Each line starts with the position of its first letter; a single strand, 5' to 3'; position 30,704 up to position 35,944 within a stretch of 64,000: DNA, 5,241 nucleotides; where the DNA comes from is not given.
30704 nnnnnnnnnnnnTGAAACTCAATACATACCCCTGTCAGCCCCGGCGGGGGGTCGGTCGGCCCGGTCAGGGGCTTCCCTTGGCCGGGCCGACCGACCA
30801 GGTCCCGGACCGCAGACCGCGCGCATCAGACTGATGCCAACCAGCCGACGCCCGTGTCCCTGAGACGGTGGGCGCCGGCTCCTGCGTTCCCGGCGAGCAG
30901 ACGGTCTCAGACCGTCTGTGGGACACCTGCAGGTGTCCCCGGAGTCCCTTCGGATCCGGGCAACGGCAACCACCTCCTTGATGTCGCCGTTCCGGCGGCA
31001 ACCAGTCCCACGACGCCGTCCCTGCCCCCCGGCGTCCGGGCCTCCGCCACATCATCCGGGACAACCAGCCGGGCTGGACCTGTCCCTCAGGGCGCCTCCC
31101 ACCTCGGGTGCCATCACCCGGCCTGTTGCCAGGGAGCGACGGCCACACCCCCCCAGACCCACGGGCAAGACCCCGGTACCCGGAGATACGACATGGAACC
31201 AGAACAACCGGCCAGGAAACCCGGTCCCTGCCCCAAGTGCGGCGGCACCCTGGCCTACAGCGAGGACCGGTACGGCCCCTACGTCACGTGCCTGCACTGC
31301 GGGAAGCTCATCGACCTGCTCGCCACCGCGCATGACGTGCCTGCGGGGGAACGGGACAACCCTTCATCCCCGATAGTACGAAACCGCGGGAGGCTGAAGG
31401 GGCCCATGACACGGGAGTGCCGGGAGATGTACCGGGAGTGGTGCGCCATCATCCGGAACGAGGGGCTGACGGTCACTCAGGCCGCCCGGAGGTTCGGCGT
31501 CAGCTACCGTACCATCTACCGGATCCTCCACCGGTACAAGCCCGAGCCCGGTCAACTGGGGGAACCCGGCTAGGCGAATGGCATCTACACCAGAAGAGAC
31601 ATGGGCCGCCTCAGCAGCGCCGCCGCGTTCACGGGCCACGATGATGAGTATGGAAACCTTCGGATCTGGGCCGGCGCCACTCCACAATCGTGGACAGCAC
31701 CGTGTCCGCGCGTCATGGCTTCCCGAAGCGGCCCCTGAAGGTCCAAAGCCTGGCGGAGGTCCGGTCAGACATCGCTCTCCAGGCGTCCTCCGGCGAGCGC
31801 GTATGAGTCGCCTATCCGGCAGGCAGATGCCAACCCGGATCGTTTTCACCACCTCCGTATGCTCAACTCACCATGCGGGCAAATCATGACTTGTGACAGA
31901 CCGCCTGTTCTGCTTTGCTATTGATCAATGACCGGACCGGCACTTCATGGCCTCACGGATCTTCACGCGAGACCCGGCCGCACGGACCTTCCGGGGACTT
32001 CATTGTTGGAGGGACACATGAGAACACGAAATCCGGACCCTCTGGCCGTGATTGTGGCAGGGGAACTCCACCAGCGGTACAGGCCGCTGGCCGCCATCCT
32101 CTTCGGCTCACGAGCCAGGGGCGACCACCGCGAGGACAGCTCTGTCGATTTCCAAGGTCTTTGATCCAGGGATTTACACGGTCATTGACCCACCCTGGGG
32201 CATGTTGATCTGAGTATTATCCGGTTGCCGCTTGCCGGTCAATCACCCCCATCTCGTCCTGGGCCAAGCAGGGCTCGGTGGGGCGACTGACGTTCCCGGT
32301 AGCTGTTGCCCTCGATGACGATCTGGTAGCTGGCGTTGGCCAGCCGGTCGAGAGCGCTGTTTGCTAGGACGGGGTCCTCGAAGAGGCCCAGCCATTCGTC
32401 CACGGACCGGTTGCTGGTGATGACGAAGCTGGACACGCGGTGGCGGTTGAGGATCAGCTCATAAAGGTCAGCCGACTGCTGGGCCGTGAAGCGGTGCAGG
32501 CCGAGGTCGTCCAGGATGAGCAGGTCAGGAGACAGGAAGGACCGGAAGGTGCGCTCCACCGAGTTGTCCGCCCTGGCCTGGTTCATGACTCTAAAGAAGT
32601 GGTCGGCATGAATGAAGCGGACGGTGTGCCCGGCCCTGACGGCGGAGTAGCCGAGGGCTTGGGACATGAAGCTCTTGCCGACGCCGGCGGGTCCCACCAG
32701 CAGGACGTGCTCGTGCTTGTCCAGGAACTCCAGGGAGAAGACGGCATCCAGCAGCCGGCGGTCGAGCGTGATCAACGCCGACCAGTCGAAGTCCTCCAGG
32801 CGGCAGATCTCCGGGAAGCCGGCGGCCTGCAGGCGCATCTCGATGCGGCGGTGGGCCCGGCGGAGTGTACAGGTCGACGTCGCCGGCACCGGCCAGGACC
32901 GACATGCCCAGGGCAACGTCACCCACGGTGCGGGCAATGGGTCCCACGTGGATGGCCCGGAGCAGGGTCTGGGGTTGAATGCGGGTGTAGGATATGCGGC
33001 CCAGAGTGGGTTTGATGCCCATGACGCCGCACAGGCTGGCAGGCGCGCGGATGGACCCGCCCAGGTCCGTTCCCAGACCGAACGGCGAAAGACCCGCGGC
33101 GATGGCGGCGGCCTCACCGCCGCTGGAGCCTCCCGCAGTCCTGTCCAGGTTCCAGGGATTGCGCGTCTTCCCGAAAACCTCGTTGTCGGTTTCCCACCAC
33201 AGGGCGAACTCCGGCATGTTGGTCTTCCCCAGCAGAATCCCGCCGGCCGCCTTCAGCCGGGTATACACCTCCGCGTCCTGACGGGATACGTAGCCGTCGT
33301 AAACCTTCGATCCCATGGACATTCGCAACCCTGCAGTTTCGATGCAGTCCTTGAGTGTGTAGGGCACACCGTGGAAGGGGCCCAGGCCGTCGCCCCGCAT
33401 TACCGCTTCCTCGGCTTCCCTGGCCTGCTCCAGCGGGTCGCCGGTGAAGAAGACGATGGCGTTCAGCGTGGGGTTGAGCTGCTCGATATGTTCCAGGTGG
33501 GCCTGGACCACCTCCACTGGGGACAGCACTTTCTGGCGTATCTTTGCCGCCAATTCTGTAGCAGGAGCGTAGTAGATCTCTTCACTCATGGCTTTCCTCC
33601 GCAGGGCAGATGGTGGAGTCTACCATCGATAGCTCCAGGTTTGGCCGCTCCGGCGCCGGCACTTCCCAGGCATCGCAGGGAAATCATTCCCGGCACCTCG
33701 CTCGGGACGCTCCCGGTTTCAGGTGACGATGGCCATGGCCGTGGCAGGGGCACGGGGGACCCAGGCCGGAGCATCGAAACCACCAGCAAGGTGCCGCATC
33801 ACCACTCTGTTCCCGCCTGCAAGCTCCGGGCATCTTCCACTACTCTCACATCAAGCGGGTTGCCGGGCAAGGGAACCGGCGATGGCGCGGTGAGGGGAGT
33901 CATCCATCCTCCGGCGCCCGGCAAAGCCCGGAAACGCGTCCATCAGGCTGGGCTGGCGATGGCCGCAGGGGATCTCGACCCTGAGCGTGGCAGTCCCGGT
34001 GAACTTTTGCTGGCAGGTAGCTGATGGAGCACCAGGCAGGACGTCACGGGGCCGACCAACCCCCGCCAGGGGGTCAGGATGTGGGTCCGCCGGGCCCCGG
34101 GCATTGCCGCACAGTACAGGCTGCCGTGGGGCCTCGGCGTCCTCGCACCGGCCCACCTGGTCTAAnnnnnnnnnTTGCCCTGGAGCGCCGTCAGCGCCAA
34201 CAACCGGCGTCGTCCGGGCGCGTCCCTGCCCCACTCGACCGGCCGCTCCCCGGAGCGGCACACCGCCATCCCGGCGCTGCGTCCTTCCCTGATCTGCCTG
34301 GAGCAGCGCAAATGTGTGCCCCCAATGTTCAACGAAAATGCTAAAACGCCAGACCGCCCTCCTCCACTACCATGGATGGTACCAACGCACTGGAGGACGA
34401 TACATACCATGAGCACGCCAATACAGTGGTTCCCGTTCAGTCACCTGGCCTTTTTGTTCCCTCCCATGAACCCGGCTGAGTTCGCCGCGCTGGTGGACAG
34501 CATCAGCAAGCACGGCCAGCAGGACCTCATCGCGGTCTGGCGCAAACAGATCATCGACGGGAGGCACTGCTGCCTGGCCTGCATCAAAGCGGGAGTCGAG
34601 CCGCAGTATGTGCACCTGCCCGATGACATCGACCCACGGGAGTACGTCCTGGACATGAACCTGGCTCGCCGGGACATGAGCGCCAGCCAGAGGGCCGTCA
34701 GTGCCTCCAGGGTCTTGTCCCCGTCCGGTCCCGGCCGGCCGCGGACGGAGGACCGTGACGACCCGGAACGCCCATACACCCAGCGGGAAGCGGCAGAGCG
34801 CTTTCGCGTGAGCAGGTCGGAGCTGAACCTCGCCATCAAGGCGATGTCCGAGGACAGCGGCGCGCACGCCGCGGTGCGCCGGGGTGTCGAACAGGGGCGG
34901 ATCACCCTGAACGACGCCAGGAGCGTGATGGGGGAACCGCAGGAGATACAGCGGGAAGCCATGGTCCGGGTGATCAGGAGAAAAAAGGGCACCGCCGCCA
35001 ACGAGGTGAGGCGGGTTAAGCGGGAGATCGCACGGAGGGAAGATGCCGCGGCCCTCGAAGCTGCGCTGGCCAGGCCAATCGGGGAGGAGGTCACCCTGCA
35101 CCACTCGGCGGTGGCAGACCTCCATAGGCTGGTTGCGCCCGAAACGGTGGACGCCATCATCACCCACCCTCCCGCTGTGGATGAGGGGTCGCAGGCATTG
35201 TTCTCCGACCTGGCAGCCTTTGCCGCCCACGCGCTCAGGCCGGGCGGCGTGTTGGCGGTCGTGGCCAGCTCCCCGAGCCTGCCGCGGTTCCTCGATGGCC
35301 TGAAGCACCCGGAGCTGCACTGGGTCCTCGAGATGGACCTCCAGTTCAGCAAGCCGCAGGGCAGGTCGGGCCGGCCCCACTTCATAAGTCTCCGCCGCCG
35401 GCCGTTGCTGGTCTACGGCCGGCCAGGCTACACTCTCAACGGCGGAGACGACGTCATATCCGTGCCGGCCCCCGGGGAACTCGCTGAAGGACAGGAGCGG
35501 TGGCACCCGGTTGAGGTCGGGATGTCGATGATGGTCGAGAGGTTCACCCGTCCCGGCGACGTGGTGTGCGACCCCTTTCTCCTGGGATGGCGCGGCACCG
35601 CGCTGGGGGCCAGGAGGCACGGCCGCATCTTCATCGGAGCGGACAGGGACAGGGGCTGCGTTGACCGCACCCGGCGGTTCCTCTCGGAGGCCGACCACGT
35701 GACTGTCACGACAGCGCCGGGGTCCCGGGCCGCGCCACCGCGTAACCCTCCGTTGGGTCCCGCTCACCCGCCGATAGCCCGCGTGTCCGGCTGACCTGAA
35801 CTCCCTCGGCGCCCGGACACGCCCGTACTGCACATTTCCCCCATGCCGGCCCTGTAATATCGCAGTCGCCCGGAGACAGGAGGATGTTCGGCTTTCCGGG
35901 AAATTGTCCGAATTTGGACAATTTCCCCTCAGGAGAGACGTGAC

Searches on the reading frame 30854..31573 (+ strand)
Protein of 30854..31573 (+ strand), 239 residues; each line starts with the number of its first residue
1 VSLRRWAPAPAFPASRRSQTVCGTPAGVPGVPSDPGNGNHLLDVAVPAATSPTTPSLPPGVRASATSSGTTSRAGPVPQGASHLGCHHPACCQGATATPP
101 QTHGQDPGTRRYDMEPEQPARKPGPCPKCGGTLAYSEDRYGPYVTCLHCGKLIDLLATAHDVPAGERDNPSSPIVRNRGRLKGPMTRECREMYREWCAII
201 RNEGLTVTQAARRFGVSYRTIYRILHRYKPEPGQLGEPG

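Call 44: search_protein_families(library=pfam, proteins=[window:30854-31573:+], max_evalue=0.001)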
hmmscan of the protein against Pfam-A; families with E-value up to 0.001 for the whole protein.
window:30854-31573:+ (239 aa): 7 families
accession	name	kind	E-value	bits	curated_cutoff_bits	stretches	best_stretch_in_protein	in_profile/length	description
PF13384.12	HTH_23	-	1.4e-09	37.9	24.6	1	196-229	8-42/50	Homeodomain-like domain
PF13551.12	HTH_29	-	9.5e-07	29.3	28.1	1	201-228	8-36/64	Winged helix-turn helix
PF13518.12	HTH_28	-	2e-06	28.2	25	1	203-229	11-37/52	Helix-turn-helix domain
PF05225.22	HTH_psq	-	8.7e-06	25.8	20.4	1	200-226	12-38/45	helix-turn-helix, Psq domain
PF13542.12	HTH_Tnp_ISL3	-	1.1e-05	25.3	27.4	1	204-228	27-50/51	Helix-turn-helix domain of transposase family ISL3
PF14354.12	Lar_restr_allev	-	0.00017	22.2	28.6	1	125-151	5-33/58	Restriction alleviation protein Lar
PF02796.21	HTH_7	-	0.00024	21.6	23.8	1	201-226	18-43/45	Helix-turn-helix domain of resolvase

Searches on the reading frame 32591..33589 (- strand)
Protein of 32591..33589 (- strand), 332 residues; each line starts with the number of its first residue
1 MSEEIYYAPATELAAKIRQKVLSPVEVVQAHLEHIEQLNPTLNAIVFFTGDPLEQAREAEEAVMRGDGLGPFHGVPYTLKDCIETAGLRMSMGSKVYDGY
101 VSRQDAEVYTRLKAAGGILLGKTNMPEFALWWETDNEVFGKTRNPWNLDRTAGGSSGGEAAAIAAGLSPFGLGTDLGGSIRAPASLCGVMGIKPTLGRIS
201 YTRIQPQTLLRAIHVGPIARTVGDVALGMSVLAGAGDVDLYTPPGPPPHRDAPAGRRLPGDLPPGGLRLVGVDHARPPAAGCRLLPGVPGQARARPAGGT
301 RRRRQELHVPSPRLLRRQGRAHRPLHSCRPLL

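Call 76: search_protein_families(library=pfam, proteins=[window:32591-33589:-], max_evalue=0.001)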
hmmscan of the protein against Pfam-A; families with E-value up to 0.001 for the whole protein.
window:32591-33589:- (332 aa): 1 family
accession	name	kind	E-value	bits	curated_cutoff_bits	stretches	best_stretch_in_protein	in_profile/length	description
PF01425.27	Amidase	-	3.6e-82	277.2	27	1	26-246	1-220/445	Amidase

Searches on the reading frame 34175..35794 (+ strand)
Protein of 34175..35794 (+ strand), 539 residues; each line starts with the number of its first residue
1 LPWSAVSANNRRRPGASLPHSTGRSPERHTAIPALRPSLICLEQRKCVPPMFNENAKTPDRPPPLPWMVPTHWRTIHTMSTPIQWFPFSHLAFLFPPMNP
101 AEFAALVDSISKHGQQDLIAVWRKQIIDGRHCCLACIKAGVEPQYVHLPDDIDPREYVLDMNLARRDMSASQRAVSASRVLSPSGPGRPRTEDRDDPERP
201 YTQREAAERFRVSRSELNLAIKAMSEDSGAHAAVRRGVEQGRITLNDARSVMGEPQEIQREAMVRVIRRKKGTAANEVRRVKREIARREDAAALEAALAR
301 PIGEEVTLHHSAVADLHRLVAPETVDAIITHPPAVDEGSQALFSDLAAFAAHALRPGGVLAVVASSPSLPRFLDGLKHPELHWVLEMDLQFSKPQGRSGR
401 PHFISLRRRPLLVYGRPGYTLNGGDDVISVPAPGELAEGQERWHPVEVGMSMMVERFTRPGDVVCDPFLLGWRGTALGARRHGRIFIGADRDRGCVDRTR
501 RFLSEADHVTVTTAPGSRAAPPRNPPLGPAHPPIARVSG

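Call 44: search_protein_families(library=pfam, proteins=[window:34175-35794:+], max_evalue=0.001)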
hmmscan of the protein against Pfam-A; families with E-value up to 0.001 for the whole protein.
window:34175-35794:+ (539 aa): 1 family
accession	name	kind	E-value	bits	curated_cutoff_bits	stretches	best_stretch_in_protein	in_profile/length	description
PF05175.20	MTS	-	0.00066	19.8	23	0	290-366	64-142/170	Methyltransferase small domain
